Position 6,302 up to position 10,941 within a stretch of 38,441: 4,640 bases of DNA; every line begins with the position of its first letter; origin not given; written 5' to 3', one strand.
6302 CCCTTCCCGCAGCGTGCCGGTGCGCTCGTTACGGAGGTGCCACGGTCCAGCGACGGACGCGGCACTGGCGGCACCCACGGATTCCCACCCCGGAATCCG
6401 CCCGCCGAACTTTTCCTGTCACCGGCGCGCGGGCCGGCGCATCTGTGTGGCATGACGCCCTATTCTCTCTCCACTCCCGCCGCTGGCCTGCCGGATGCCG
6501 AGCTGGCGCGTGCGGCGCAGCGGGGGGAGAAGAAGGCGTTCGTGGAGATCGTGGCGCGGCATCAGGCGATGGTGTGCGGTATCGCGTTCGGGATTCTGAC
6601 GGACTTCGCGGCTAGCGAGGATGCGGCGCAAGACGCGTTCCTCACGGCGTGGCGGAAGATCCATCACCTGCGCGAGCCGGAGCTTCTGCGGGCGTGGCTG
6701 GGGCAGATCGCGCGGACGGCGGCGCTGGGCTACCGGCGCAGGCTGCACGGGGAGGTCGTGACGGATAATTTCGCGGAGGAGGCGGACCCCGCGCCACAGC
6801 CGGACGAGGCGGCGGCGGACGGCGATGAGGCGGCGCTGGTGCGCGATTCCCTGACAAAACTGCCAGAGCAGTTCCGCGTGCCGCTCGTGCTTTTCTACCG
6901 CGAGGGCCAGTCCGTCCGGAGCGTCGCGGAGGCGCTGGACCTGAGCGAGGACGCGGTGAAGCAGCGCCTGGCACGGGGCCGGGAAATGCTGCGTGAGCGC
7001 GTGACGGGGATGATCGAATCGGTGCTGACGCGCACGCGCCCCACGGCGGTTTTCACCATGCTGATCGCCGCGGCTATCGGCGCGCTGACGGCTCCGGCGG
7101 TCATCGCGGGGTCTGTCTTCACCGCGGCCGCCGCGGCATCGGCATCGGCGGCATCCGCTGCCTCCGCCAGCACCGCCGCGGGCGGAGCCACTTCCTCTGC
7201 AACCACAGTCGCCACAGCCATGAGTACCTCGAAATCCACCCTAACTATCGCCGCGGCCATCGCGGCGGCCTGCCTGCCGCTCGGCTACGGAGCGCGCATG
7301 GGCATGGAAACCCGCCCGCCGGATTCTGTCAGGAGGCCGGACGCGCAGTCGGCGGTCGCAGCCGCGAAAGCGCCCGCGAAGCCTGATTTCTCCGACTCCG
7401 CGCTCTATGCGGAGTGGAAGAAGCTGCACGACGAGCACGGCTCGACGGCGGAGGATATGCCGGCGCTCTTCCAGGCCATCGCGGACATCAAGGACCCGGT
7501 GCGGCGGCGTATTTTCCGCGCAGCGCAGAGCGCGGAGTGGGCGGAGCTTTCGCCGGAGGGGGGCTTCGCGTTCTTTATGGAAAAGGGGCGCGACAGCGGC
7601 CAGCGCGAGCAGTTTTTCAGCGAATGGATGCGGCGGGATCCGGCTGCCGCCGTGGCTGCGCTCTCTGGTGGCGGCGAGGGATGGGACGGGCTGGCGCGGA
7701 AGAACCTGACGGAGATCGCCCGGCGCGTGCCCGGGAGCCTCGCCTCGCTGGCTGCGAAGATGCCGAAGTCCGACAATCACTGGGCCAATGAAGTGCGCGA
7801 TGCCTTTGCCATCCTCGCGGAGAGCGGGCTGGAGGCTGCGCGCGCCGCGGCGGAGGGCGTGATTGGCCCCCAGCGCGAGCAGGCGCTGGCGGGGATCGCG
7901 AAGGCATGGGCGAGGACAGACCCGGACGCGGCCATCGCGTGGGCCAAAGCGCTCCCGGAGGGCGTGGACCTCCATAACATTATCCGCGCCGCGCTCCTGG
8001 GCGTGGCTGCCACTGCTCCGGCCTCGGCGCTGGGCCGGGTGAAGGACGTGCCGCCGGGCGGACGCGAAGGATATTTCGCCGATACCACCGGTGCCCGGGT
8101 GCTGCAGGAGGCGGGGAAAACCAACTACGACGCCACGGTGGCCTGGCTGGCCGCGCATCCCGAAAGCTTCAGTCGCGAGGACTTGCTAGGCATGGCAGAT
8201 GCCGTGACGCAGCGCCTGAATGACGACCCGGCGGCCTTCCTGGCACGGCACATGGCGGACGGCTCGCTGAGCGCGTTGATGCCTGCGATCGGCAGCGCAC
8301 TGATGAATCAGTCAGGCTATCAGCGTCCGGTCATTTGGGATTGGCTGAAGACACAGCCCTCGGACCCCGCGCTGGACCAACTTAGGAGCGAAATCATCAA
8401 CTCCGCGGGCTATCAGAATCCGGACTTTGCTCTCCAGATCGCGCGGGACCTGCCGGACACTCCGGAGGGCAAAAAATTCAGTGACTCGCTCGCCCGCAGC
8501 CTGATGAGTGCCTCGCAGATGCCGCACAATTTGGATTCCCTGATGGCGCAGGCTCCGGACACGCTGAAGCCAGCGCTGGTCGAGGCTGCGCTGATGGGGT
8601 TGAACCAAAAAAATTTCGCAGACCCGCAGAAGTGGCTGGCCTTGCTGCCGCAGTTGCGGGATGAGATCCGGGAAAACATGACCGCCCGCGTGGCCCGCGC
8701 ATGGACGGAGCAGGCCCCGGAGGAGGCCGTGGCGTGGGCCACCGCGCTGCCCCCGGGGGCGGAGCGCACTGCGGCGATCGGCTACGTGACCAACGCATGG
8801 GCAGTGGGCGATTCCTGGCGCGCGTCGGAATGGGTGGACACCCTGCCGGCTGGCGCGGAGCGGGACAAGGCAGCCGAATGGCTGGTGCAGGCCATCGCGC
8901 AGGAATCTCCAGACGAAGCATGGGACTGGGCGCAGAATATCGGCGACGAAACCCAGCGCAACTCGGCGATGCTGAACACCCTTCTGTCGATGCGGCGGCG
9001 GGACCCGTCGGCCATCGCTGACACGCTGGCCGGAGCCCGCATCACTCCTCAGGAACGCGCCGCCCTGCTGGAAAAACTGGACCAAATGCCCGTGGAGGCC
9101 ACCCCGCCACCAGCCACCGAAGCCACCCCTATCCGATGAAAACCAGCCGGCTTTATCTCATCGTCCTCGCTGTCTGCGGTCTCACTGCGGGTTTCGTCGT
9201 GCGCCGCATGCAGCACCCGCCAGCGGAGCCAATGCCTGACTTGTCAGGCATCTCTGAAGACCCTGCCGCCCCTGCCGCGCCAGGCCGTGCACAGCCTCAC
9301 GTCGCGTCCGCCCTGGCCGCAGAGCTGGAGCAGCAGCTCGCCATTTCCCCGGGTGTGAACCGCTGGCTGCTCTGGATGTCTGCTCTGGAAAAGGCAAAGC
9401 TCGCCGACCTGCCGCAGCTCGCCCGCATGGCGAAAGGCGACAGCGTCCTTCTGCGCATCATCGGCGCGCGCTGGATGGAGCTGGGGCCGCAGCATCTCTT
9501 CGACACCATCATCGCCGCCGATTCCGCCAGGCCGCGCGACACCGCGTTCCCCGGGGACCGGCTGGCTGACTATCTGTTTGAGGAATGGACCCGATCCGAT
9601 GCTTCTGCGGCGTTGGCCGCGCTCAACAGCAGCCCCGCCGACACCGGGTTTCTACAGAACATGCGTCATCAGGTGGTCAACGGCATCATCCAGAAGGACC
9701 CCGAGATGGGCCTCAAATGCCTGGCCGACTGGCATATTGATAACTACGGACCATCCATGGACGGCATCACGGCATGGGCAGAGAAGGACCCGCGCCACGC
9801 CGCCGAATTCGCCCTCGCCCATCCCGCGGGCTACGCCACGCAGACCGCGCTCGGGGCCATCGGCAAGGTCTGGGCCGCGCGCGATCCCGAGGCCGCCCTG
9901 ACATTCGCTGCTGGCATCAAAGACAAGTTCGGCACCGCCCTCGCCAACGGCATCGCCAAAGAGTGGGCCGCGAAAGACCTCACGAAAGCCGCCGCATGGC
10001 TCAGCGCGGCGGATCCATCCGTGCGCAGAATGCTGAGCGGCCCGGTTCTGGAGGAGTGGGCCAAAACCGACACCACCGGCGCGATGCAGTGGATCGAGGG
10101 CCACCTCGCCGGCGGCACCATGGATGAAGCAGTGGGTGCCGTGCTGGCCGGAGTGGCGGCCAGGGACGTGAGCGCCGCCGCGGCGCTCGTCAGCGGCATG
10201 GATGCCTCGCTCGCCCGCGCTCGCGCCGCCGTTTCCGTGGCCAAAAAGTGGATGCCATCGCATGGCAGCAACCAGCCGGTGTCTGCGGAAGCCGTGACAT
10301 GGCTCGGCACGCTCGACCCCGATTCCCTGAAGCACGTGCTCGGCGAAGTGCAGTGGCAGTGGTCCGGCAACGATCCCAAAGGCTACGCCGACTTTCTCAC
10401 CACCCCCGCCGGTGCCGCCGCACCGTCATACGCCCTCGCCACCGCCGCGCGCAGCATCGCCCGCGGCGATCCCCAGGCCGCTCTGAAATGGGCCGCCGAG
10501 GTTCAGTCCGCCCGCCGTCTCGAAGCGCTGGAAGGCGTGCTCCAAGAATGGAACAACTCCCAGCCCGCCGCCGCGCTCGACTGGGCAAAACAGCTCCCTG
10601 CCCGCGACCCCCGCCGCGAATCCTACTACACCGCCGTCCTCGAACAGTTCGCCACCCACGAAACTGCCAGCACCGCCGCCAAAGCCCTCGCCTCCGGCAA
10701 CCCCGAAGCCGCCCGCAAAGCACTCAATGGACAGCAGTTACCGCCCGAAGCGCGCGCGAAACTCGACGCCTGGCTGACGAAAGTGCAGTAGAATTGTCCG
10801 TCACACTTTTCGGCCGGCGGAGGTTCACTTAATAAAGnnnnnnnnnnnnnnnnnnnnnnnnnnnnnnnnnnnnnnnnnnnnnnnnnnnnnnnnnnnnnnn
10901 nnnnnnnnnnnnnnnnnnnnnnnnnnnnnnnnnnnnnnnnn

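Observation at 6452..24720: Tandem array of five membrane-tethered ECF sigma fusions, four paired with signal-anchored proteins of the same repeat type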

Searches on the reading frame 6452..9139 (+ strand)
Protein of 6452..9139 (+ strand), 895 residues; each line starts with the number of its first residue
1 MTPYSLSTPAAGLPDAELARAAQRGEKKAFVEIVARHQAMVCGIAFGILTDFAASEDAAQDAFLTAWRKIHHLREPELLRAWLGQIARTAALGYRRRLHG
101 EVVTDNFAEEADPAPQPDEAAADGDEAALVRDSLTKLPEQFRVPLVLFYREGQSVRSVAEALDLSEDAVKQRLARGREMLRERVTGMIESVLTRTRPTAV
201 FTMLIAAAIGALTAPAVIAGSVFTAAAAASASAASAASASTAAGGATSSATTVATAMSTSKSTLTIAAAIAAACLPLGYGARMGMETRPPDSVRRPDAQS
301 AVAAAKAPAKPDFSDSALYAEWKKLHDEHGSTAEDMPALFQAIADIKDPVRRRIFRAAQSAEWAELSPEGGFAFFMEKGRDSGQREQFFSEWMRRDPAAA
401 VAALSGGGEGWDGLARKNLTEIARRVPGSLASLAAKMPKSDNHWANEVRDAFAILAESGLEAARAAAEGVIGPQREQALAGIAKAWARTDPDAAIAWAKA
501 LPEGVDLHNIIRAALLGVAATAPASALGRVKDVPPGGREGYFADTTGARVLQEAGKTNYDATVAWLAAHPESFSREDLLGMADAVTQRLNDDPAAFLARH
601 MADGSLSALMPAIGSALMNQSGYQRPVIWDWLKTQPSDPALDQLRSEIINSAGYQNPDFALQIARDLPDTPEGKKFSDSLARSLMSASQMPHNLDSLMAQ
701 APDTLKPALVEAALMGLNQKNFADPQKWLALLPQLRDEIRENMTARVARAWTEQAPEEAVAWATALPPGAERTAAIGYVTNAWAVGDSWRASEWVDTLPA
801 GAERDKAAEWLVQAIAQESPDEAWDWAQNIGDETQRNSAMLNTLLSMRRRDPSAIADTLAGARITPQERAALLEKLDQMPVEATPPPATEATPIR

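Call 4: search_protein_families(library=pfam, proteins=[window:6452-9139:+], max_evalue=0.01)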
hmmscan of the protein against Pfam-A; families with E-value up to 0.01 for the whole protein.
window:6452-9139:+ (895 aa): 4 families
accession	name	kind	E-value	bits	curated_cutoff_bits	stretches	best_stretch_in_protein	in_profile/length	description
PF04542.20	Sigma70_r2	-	6.1e-11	42.4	24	1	34-97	2-67/71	Sigma-70 region 2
PF08281.18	Sigma70_r4_2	-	8.2e-09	35.4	25.7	1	130-180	4-54/54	Sigma-70, region 4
PF04545.22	Sigma70_r4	-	3.2e-06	27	24.1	1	134-182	2-50/50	Sigma-70, region 4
PF01310.23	Adeno_PVIII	-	0.0058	16.7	25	0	556-635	22-105/216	Adenovirus hexon associated protein, protein VIII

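Call 5: search_protein_families(library=ncbifam, proteins=[window:6452-9139:+], max_evalue=0.01)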
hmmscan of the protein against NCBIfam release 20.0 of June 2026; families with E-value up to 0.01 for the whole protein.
window:6452-9139:+ (895 aa): 67 families (the best 25 are shown)
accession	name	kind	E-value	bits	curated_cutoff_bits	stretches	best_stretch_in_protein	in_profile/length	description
NF008888.0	PRK11922.1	equivalog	2e-29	102.8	204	1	11-193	13-205/231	RNA polymerase sigma factor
NF004113.0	PRK05602.1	equivalog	7.5e-29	100.8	208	1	12-186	29-203/211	RNA polymerase sigma factor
NF007225.0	PRK09643.1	equivalog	1.2e-24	87.1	190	1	12-189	11-187/204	RNA polymerase sigma factor SigM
TIGR02989.1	Sig-70_gvs1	subfamily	2.3e-23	82.9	124.55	1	28-182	1-156/158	RNA polymerase sigma-70 factor, Rhodopirellula/Verrucomicrobium family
TIGR02983.1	SigE-fam_strep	subfamily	2.5e-22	79.5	141.55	1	25-185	3-159/162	SigE family RNA polymerase sigma factor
NF007223.0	PRK09641.1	equivalog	9.2e-22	77.8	209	1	18-184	8-184/187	RNA polymerase sigma factor SigW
TIGR02937.1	sigma70-ECF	superfamily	2e-21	76.3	42.9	1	29-183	2-164/165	sigma-70 family RNA polymerase sigma factor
NF058625.1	sigma_PG0214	equivalog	1.5e-20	73.6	130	1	27-186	3-163/170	GFO_1088 family ECF-type sigma factor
NF009172.0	PRK12519.1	subfamily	2.6e-19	69.5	222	1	14-186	15-191/194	RNA polymerase sigma factor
NF009171.0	PRK12518.1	equivalog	4.1e-19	69.1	208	1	10-182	9-182/191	RNA polymerase sigma factor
NF009168.0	PRK12515.1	subfamily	1.3e-18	67.2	236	1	15-183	9-178/189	RNA polymerase sigma factor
TIGR02985.1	Sig70_bacteroi1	subfamily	8.3e-18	65.1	126.4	1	28-183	1-161/162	RNA polymerase sigma-70 factor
TIGR02959.1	SigZ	equivalog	4.6e-17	62.4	168.65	1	51-186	18-150/170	RNA polymerase sigma factor SigZ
TIGR02948.1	SigW_bacill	equivalog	1.8e-16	60.8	243.1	1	18-185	8-185/187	RNA polymerase sigma factor SigW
NF009190.0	PRK12538.1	equivalog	5.5e-16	59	303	1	18-186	54-221/233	RNA polymerase sigma factor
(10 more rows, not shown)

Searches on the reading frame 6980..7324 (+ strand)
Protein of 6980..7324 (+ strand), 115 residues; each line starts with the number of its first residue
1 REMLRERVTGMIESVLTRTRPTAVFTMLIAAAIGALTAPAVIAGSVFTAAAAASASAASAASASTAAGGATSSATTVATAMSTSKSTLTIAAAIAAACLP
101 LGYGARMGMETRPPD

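Call 76: search_protein_families(library=pfam, proteins=[window:6980-7324:+], max_evalue=10)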
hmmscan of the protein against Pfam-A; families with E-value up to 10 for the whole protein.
seq(115 aa): 0 families

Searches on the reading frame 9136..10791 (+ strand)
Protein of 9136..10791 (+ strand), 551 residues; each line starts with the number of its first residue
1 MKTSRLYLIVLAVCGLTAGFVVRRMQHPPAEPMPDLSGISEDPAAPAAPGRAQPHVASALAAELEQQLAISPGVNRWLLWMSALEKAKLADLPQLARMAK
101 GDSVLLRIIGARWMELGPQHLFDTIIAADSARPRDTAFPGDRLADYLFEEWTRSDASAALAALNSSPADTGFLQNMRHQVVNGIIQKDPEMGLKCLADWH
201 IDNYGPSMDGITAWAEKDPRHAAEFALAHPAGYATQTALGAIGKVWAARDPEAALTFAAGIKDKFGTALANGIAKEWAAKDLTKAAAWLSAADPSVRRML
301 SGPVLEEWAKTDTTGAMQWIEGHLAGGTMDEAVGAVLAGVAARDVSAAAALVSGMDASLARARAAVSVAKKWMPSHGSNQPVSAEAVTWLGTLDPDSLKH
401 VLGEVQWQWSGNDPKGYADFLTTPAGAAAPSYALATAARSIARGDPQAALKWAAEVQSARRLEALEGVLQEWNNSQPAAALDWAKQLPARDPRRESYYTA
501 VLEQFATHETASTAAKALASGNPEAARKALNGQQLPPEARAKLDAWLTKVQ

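Call 4: search_protein_families(library=pfam, proteins=[window:9136-10791:+], max_evalue=0.01)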
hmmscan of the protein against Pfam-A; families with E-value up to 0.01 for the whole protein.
window:9136-10791:+ (551 aa): 0 families

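Call 5: search_protein_families(library=ncbifam, proteins=[window:9136-10791:+], max_evalue=0.01)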
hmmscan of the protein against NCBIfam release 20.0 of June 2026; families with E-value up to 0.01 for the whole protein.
window:9136-10791:+ (551 aa): 0 families
